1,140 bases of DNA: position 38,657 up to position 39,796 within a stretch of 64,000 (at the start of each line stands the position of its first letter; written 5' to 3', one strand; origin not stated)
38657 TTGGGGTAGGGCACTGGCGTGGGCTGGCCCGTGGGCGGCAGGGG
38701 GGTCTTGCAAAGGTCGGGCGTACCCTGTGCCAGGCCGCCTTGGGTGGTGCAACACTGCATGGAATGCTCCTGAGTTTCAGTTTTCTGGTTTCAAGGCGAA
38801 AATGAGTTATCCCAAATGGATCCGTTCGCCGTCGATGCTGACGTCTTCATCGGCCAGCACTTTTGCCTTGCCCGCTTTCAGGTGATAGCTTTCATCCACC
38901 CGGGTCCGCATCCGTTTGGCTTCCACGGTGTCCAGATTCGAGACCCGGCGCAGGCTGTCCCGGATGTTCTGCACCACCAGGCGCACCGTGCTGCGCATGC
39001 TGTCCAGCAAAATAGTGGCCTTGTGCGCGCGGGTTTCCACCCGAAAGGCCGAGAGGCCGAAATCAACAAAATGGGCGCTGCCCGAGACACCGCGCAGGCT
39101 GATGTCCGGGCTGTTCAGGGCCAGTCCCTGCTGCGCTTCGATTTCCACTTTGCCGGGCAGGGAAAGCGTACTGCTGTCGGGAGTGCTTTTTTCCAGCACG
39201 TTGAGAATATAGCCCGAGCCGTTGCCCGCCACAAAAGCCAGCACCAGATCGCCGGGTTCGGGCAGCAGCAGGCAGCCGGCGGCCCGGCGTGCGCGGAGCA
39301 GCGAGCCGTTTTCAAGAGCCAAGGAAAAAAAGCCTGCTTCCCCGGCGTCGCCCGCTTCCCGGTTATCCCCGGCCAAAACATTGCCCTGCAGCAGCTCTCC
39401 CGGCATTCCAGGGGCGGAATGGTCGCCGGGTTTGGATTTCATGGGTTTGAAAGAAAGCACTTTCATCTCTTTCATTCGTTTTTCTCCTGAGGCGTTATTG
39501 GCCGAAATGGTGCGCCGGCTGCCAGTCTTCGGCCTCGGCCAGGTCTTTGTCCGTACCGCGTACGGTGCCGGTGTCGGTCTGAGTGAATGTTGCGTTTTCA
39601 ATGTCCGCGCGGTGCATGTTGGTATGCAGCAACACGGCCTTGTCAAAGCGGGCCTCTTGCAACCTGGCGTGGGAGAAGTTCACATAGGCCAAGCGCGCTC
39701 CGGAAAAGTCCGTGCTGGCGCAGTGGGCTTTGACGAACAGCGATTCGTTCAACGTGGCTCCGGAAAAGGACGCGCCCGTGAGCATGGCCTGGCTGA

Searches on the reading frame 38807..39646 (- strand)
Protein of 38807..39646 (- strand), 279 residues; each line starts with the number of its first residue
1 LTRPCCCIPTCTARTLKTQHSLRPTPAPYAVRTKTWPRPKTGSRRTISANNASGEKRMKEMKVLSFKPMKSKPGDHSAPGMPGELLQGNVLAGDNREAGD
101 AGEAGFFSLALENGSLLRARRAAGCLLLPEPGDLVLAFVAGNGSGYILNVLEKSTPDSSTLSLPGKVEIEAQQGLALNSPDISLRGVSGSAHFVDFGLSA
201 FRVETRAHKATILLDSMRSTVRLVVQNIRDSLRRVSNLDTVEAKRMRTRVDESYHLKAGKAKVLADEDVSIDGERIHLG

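Call 50: search_protein_families(library=pfam, proteins=[window:38807-39646:-])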
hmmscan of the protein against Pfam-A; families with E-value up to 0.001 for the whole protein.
window:38807-39646:- (279 aa): 1 family
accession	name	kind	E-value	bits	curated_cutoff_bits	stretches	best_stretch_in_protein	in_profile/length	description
PF12059.13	DUF3540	-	2.1e-35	122.9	27.9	1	108-279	12-199/199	Protein of unknown function (DUF3540)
